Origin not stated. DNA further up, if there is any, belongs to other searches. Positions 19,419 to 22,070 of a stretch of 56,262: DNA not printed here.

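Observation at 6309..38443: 32-kb, 12-gene operon coupling an Opp importer to a giant S8-LRR protease and four giant lipoproteins: a candidate undescribed surface capture/proteolysis/uptake system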

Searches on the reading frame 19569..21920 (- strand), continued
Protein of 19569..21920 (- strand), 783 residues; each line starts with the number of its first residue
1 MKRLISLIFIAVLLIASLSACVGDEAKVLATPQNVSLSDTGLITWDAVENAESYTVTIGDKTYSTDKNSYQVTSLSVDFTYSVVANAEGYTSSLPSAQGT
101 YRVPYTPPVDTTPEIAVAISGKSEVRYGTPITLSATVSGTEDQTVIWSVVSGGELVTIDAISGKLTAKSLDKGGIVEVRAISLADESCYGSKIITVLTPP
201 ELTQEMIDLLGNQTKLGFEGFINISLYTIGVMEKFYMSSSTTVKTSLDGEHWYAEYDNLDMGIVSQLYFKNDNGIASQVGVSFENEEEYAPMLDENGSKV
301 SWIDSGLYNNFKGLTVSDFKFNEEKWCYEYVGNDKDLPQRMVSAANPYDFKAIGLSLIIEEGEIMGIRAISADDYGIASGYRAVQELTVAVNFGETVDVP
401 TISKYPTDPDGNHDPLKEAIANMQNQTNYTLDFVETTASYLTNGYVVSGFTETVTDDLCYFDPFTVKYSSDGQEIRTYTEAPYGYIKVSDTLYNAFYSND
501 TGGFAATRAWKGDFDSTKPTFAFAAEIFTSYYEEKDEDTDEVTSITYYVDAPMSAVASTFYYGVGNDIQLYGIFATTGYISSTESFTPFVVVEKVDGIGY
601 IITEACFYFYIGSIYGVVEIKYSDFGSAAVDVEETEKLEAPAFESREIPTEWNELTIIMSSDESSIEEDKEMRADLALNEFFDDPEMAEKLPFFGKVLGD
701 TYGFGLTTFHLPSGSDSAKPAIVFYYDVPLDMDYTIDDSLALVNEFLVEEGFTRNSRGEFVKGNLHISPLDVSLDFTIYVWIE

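Call 36: search_protein_families(library=pfam, alignment_id=A1, max_evalue=0.05)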
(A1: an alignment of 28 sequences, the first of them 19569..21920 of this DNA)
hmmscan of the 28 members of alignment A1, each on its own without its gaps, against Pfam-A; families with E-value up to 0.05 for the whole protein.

A. member 1, window:19569-21920:- (783 aa): 0 families

B. families by the number of members that match (of 28 scanned): 14 families
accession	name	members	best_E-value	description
PF02368.24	Big_2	10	5.1e-06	Bacterial Ig-like domain (group 2)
PF07679.22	I-set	9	0.00081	Immunoglobulin I-set domain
PF00041.27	fn3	2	0.0044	Fibronectin type III domain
PF16820.11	PKD_3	2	0.0044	PKD-like domain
PF09479.16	Flg_new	1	1.1e-06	Listeria-Bacteroides repeat domain (List_Bact_rpt)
PF18998.6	Flg_new_2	1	0.0011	Divergent InlB B-repeat domain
PF21910.2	GH85_C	1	0.0033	GH85 endohexosaminidases, C-terminal domain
PF20578.4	aBig_2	1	0.0054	Atrophied bacterial Ig domain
PF05984.18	Cytomega_UL20A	1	0.017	Cytomegalovirus UL20A protein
PF22358.2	MfA4_C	1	0.019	Minor fimbrium tip subunit MfA4, C-terminal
PF13927.12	Ig_3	1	0.022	Immunoglobulin domain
PF00047.31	ig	1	0.039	Immunoglobulin domain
PF05345.18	He_PIG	1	0.047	Putative Ig domain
PF19108.5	DUF5795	1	0.049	Family of unknown function (DUF5795)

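Call 58: search_protein_representatives(alignment_id=A1)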
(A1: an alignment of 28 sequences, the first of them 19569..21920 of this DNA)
Query: 28 sequences, 765 profile positions. Proteins with E-value up to 0.001 (for the whole library): 8898; up to 1e-10: 2612; up to 1e-30: 305. The best 150 are listed.
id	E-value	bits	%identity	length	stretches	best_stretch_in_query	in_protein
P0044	0.0e+00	1150.0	-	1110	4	25-764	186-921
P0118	0.0e+00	1139.0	-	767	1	1-764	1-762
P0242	0.0e+00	1114.9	-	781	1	1-764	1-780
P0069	0.0e+00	1099.3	-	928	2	25-764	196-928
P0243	2.9e-292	988.2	-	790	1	1-763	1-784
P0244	3.5e-292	988.0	-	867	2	26-764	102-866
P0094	5.2e-290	980.8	-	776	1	2-764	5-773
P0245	6.6e-288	973.8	-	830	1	1-764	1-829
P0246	8.4e-286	966.9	-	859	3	3-670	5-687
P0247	2.4e-279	945.5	-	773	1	1-764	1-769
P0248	1.7e-278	942.7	-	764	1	2-763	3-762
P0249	4.0e-278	941.5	-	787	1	1-764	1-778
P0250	3.4e-276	935.1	-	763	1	1-764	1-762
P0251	2.6e-274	928.9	-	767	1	3-764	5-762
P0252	3.9e-274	928.3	-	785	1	1-764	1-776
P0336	7.8e-58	213.1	-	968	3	40-566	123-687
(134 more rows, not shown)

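Call 75: search_protein_families(library=phrogs, proteins=[window:19569-21920:-], max_evalue=0.001)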
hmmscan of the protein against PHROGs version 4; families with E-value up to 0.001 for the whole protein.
window:19569-21920:- (783 aa): 0 families

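Call 76: fold_search(model_id=the predicted structure, library=viral)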
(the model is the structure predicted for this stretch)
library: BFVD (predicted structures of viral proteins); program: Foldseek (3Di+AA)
matches with E <= 10: 1087; with E <= 0.001: 115
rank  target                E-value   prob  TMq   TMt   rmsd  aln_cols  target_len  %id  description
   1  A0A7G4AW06            1.2e-07  0.99  0.12  0.09  35.8       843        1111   11  Minor tail protein [Streptomyces phage Coruscant]
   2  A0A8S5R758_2          1.4e-07  0.99  0.10  0.08  50.3       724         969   12  Tail protein [virus sp. ctee23]
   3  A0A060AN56            4.2e-07  0.85  0.07  0.09  38.7       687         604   10  Tail assembly protein [Enterococcus phage IME-EFm1]
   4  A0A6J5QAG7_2          7.4e-07  0.94  0.11  0.10  38.4       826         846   10  Tip attachment protein J [uncultured Caudovirales phage]
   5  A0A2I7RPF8            8.3e-07  0.94  0.10  0.12  30.0       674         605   10  (no name in the UniProt tables at hand)
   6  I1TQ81                8.7e-07  0.99  0.11  0.11  44.5       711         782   11  (no name in the UniProt tables at hand)
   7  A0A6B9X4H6            1.2e-06  0.89  0.10  0.09  38.3       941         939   10  BIG2 domain-containing protein [Escherichia phage alia]
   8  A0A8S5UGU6            1.2e-06  0.98  0.10  0.13  39.6       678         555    9  Uncharacterized protein [Myoviridae sp. ctshb19]
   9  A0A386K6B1            1.3e-06  0.98  0.10  0.08  25.7       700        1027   11  Putative major tail protein/T1SS secreted agglutinin RTX [Dickeya phage vB_DsoM_JA11]
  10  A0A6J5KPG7            1.4e-06  0.87  0.10  0.09  32.2       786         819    9  Ig [uncultured Caudovirales phage]
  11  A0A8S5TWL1            2.4e-06  0.84  0.09  0.09  34.0       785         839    9  Tail protein [Siphoviridae sp. ctcx61]
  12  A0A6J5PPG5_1          2.8e-06  0.84  0.09  0.09  29.2       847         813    8  Concanavalin A-like lectin/glucanases superfamily [uncultured Caudovirales phage]
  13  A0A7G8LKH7            3.1e-06  1.00  0.10  0.24  20.5       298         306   11  Minor tail protein [Gordonia phage Love]
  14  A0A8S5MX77            3.3e-06  0.99  0.09  0.11  24.3       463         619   11  Interleukin-6 receptor subunit beta Receptor, Fibronectin Type III [Siphoviridae sp. ct91l7]
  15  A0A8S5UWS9            3.5e-06  0.99  0.11  0.09  38.4       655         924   11  Uncharacterized protein [Siphoviridae sp. ctzO58]
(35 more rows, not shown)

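Call 86: find_related_loci(query=L001:17489-18685:+, collection=metagenome_contigs, flank=10000)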
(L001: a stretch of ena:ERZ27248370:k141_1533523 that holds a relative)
Query L001:17489-18685:+ (399 aa) in metagenome_contigs; peptide patterns used: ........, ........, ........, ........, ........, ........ (x = any residue, [..] = any of these).
38 stretches matched a pattern; 1 encode a relative of the query (tblastn E <= 1e-3); 1 distinct loci.
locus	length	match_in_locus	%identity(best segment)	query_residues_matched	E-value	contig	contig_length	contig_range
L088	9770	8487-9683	98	1-399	0e+0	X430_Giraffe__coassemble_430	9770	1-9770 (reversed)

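Call 90: find_encoding_contigs(protein=P0336, flank=10000, max_places=2)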
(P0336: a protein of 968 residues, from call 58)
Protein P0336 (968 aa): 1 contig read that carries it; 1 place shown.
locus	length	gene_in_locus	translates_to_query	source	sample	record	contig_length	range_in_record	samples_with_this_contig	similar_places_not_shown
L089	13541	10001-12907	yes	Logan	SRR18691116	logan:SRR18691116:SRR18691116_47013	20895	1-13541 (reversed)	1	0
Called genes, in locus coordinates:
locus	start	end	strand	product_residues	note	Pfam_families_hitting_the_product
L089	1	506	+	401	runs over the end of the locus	PF00005:ABC_tran, PF13304:AAA_21 (weak), PF08352:oligo_HPY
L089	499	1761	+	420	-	PF00005:ABC_tran, PF13304:AAA_21 (faint), PF08352:oligo_HPY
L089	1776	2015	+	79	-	-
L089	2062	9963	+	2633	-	-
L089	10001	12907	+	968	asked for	-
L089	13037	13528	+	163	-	PF00731:AIRC, PF13685:Fe-ADH_2 (weak)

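Call 91: search_protein_families(library=pfam, proteins=[L089:2062-9963:+, L089:10001-12907:+, L089:1776-2015:+], max_evalue=0.001)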
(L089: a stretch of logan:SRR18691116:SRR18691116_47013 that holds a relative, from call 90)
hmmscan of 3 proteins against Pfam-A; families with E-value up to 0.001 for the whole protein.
L089:2062-9963:+ (2633 aa): 6 families
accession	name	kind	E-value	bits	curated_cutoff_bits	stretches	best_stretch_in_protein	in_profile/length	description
PF13306.12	LRR_5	-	7.6e-101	333.4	27.7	8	1976-2074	1-100/127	BspA type Leucine rich repeat region (6 copies)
PF00082.27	Peptidase_S8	-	3.6e-38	132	21.8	1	216-691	1-288/288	Subtilase family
PF02225.27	PA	-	3.4e-19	69.2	23.9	1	501-568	17-95/95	PA domain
PF13855.12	LRR_8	-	1.1e-09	38.3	27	0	2090-2131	15-57/61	Leucine rich repeat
PF06280.18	fn3_5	-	7e-06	27.2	27.6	1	742-867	12-111/112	Fn3-like domain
PF02368.24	Big_2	-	0.00055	20.3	22.8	0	1216-1247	34-66/79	Bacterial Ig-like domain (group 2)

L089:10001-12907:+ (968 aa): 0 families

L089:1776-2015:+ (79 aa): 0 families
